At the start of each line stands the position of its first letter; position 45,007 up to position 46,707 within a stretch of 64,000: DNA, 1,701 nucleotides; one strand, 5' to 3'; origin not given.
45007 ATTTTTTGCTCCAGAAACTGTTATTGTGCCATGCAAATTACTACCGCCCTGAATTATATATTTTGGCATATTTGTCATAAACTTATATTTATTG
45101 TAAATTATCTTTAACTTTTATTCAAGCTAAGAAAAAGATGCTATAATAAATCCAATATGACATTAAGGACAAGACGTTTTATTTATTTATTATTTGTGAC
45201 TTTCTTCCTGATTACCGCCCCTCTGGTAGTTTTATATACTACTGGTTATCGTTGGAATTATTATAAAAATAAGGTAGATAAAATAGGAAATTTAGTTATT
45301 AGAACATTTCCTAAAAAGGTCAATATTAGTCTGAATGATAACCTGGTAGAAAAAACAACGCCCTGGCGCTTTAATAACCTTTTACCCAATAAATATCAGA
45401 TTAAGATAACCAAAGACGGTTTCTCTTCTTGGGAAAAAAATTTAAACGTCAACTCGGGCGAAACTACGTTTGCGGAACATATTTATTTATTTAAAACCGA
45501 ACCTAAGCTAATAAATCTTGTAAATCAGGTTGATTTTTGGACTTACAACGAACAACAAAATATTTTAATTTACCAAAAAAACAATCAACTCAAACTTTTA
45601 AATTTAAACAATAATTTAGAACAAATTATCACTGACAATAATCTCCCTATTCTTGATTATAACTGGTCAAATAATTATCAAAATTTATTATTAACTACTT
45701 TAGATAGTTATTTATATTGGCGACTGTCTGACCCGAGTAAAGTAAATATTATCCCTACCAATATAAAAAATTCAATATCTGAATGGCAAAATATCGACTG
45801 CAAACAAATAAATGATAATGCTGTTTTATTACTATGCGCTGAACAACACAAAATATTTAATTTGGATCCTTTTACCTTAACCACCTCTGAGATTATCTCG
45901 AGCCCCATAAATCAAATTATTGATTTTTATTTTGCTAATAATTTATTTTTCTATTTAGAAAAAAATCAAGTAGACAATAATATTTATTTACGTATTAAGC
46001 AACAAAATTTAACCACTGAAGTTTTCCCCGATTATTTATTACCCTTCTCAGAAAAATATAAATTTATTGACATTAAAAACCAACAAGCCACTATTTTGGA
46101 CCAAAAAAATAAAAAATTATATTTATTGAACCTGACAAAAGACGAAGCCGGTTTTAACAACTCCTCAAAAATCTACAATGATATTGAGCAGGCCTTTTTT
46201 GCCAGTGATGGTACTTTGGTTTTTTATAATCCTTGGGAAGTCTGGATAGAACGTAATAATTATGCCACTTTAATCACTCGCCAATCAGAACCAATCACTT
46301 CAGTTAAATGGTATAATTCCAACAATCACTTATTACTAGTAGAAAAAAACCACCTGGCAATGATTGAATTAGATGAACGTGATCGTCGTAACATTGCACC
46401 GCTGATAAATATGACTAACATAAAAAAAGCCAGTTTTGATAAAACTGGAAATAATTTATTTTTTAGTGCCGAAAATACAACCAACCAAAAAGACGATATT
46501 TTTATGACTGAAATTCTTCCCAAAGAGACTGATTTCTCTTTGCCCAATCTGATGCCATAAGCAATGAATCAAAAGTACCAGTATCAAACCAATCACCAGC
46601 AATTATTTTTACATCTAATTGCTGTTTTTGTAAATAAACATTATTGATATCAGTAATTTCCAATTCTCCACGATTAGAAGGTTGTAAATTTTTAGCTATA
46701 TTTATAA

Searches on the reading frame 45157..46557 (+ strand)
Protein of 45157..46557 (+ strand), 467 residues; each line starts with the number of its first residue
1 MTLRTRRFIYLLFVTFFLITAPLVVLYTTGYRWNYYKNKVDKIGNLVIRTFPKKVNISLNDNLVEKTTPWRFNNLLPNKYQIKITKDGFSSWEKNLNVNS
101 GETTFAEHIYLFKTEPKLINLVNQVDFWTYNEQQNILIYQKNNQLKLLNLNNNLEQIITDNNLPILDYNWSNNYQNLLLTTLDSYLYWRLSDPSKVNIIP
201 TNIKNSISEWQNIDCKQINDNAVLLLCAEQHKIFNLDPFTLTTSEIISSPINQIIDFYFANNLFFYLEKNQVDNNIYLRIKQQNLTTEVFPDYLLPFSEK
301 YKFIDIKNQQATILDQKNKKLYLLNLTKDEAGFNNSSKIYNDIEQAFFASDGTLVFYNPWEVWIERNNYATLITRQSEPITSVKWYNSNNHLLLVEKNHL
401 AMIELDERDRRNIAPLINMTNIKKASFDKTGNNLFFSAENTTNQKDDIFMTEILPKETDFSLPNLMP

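Call 69: search_protein_families(library=pfam, proteins=[window:45157-46557:+], max_evalue=0.00001)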
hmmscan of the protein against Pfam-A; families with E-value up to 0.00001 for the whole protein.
window:45157-46557:+ (467 aa): 1 family
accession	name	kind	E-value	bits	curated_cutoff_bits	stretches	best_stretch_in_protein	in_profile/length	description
PF08308.17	PEGA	-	4.3e-06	27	20.8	1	44-104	2-61/71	PEGA domain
